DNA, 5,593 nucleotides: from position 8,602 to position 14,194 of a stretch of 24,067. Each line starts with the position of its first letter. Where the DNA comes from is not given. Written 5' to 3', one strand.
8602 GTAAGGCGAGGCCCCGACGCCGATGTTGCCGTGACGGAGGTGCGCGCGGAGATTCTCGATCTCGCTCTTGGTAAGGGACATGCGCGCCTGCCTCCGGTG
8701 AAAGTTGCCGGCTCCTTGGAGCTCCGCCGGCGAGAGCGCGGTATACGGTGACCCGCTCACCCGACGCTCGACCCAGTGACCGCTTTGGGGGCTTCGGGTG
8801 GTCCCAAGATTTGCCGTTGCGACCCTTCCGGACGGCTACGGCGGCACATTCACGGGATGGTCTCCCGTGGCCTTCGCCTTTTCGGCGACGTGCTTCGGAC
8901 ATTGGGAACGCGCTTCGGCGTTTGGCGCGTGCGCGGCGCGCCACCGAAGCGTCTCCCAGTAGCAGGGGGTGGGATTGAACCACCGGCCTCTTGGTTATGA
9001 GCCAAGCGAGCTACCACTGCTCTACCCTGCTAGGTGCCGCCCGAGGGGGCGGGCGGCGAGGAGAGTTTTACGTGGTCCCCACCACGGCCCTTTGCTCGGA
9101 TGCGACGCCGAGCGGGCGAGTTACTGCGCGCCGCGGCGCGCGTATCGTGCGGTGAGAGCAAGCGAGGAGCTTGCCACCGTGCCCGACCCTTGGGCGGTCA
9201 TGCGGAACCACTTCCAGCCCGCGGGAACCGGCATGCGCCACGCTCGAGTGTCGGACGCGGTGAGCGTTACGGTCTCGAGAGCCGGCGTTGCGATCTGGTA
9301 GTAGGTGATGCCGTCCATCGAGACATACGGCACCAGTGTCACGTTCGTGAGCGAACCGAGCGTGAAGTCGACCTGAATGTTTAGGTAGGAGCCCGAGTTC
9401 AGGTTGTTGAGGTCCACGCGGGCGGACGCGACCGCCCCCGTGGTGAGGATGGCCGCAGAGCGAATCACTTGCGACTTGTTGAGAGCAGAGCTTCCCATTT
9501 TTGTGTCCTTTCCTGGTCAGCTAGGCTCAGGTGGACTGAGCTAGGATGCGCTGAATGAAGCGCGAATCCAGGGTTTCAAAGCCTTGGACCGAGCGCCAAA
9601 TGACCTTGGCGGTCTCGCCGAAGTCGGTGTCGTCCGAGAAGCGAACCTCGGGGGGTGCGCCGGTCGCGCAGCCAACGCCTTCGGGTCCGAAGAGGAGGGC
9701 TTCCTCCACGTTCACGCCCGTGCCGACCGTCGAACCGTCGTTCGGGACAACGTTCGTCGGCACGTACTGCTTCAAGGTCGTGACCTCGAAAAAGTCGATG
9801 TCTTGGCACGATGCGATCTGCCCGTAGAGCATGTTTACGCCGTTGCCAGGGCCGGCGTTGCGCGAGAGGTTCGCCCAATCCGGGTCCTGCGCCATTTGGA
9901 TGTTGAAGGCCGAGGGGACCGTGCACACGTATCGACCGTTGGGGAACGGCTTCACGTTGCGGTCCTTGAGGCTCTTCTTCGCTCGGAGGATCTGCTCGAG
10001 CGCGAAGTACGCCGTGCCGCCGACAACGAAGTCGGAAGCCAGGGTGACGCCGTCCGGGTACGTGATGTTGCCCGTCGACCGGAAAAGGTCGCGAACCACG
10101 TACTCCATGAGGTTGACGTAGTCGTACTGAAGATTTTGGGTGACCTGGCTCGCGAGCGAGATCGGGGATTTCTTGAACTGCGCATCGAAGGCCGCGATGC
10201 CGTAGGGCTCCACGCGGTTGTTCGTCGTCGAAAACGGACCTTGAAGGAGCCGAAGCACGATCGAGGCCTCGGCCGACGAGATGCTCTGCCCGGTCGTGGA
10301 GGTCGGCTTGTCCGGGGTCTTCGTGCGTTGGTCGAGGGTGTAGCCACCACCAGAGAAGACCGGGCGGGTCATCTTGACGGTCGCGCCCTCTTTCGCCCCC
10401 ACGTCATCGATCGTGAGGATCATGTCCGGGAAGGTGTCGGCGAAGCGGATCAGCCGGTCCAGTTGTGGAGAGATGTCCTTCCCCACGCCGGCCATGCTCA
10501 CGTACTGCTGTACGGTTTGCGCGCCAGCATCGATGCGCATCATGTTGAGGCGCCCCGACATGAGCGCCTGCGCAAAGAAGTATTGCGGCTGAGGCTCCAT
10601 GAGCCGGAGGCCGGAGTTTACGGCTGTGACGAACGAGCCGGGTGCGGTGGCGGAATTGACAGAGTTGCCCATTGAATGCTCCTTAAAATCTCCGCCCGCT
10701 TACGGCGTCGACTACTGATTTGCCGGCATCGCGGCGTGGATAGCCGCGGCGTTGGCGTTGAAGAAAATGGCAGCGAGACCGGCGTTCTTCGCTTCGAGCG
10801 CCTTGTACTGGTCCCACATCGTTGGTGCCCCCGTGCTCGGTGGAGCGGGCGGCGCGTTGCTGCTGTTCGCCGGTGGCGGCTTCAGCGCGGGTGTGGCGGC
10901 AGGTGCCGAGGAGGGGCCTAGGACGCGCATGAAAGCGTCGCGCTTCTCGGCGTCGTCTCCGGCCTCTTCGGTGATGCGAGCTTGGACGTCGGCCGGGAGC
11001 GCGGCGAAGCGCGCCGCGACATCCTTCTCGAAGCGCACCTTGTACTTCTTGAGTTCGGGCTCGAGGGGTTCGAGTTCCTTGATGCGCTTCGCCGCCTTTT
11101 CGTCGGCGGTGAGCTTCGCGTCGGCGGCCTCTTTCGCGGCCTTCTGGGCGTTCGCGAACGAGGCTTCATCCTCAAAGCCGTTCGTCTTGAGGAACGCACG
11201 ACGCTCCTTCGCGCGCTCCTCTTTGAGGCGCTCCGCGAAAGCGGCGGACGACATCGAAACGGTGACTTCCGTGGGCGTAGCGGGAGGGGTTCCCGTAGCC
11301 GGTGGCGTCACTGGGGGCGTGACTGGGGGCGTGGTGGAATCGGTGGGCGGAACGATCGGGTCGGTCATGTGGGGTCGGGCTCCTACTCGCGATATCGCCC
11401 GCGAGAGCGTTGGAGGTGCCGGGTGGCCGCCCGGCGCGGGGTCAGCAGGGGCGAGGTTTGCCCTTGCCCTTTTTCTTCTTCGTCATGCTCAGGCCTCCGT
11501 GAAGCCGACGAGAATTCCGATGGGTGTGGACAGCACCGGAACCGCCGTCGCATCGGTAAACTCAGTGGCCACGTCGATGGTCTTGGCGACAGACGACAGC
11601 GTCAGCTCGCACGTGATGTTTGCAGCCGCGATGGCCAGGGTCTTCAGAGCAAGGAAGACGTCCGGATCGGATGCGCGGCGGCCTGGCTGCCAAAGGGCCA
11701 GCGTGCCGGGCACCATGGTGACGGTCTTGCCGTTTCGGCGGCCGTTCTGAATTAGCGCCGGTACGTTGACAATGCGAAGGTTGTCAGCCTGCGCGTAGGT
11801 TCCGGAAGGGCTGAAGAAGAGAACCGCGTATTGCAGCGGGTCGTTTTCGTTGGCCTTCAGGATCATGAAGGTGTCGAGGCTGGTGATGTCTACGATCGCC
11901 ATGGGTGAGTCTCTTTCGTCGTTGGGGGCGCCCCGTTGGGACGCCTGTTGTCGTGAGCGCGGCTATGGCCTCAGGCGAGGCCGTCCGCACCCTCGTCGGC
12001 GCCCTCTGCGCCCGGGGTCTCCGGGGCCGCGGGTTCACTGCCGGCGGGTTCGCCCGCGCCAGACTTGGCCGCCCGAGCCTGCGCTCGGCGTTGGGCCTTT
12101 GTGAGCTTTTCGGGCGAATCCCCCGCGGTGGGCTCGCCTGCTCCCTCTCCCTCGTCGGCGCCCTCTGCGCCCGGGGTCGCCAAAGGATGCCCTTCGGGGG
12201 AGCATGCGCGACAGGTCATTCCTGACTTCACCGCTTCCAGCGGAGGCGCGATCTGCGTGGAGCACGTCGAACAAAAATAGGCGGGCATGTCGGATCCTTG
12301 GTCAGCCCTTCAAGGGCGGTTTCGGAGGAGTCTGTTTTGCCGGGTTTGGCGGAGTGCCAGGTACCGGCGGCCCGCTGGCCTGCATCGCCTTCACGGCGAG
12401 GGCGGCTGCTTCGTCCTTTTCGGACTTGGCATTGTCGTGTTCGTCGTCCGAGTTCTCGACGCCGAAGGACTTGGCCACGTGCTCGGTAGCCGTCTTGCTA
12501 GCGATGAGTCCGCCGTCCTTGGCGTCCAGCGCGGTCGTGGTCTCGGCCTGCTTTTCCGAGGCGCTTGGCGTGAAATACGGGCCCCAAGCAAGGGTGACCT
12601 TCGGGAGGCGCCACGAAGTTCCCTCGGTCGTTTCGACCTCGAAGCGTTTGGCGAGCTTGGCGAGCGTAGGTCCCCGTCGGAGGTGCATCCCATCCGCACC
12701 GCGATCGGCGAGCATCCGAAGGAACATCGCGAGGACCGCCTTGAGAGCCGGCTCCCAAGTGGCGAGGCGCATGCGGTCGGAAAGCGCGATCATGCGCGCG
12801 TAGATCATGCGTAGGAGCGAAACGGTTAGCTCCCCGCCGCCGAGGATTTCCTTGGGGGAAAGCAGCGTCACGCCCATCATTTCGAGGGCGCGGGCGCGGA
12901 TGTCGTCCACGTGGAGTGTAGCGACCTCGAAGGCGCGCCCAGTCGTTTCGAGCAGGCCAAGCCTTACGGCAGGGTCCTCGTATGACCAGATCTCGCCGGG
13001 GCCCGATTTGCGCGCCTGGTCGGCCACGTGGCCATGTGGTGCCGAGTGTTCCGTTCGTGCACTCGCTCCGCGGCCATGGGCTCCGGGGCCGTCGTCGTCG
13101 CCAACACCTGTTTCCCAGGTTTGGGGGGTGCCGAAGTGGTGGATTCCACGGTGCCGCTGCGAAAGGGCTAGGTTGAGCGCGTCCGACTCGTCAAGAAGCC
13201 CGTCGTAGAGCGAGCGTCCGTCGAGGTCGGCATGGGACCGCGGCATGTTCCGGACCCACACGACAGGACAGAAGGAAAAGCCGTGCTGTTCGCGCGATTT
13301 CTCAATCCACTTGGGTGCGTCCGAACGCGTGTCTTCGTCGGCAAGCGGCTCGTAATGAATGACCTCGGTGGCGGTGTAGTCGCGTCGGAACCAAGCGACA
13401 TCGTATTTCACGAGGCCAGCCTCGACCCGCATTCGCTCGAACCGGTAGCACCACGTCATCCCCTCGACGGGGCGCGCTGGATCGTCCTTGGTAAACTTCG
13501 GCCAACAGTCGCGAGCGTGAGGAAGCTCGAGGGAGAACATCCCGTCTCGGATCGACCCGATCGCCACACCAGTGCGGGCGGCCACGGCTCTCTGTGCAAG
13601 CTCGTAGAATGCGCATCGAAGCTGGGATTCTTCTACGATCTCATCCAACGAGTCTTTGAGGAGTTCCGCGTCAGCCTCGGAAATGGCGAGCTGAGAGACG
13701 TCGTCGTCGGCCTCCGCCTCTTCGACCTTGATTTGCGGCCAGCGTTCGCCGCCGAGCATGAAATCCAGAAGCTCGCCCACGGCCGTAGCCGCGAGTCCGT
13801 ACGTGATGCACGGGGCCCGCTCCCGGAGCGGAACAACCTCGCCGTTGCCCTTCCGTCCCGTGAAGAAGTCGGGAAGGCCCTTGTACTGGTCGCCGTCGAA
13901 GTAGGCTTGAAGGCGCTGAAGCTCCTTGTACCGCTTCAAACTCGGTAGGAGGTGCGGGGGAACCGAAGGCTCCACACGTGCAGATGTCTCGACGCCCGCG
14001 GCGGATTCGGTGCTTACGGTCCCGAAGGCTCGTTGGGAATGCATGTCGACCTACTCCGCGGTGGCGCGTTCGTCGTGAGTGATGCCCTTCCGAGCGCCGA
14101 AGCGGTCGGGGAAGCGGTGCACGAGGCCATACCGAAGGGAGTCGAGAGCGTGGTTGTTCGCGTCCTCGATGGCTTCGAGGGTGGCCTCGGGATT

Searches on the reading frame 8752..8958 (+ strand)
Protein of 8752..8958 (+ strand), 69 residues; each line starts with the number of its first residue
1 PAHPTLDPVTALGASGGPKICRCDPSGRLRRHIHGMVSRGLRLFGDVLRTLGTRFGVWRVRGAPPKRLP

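Call 63: search_protein_families(library=pfam, proteins=[window:8752-8958:+], max_evalue=1)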
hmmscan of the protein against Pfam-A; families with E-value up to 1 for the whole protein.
window:8752-8958:+ (69 aa): 0 families

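Call 64: search_protein_families(library=phrogs, proteins=[window:8752-8958:+], max_evalue=1)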
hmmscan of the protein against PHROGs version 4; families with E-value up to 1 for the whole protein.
window:8752-8958:+ (69 aa): 1 family
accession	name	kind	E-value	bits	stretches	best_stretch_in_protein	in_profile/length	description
phrog_1552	-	unknown function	0.4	11.5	1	18-36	51-69/73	-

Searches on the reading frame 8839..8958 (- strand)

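Call 63: search_protein_families(library=pfam, proteins=[window:8839-8958:-, window:8853-8957:-], max_evalue=1)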
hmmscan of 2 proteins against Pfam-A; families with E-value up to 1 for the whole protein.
window:8839-8958:- (40 aa): 0 families

window:8853-8957:- (35 aa): 0 families

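Call 64: search_protein_families(library=phrogs, proteins=[window:8839-8958:-, window:8853-8957:-], max_evalue=1)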
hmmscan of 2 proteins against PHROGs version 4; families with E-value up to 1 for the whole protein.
window:8839-8958:- (40 aa): 0 families

window:8853-8957:- (35 aa): 1 family
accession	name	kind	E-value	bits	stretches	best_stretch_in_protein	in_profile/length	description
phrog_38786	-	unknown function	0.12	13.6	1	18-33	4-19/54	-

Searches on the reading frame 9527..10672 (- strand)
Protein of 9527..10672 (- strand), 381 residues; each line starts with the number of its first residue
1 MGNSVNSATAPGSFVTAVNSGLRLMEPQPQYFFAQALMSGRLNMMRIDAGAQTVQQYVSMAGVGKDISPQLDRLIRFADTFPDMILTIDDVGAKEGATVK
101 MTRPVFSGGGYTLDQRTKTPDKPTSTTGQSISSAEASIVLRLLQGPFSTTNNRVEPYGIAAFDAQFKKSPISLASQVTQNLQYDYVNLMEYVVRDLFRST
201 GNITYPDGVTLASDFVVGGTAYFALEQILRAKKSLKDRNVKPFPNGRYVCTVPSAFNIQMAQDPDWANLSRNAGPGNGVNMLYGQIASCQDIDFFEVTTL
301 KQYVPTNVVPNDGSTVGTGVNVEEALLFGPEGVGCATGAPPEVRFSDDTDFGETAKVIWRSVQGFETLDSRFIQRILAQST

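Call 10: search_protein_families(library=phrogs, proteins=[window:9527-10672:-], max_evalue=0.01)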
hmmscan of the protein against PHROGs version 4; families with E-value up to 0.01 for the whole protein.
window:9527-10672:- (381 aa): 1 family
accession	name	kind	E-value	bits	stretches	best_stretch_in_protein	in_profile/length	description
phrog_1357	-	head and packaging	1.3e-09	38.5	1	178-377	136-343/356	major head protein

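Call 11: search_protein_families(library=pfam, proteins=[window:9527-10672:-], max_evalue=0.01)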
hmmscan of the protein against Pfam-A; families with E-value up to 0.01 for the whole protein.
window:9527-10672:- (381 aa): 0 families

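Call 15: find_related_loci(query=window:9527-10672:-, collection=viral_contigs, flank=4000)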
Query window:9527-10672:- (381 aa) in viral_contigs; peptide patterns used: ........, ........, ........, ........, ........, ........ (x = any residue, [..] = any of these).
15 stretches matched a pattern; 1 encode a relative of the query (tblastn E <= 1e-3); 1 distinct loci.
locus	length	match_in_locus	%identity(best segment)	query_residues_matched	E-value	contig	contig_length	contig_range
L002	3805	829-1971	84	1-381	0e+0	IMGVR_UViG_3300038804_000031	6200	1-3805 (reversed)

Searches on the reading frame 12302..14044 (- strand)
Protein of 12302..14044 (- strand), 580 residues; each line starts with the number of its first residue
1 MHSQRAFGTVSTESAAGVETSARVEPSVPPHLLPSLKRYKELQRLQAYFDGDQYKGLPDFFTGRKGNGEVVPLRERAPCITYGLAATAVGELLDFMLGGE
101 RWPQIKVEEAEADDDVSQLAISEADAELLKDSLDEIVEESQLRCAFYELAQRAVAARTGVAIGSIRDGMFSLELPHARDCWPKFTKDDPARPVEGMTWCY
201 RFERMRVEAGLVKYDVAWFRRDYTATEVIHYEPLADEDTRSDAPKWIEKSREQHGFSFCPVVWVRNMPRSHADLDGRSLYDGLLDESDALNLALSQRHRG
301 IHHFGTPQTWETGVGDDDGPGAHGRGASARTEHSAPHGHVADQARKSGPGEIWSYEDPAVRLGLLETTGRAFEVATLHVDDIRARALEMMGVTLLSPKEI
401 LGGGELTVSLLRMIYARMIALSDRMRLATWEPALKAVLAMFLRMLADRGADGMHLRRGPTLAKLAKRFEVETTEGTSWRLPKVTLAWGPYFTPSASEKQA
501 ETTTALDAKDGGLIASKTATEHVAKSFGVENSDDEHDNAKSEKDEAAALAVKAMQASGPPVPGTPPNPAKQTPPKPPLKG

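Call 10: search_protein_families(library=phrogs, proteins=[window:12302-14044:-], max_evalue=0.01)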
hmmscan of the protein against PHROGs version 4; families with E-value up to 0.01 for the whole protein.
window:12302-14044:- (580 aa): 3 families
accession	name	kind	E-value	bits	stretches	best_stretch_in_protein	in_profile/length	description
phrog_104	-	head and packaging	8.1e-10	39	1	169-575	161-498/550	portal protein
phrog_64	-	head and packaging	6.8e-05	22.5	1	223-319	242-327/547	portal protein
phrog_145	-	head and packaging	0.0065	16.3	0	237-390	218-346/493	portal protein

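Call 11: search_protein_families(library=pfam, proteins=[window:12302-14044:-], max_evalue=0.01)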
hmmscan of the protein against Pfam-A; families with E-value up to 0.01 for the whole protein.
window:12302-14044:- (580 aa): 1 family
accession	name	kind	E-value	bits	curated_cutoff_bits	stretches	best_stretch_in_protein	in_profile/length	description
PF05133.19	SPP1_portal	-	0.00073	19.1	25.5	1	223-317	158-242/416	Phage portal protein, SPP1 Gp6-like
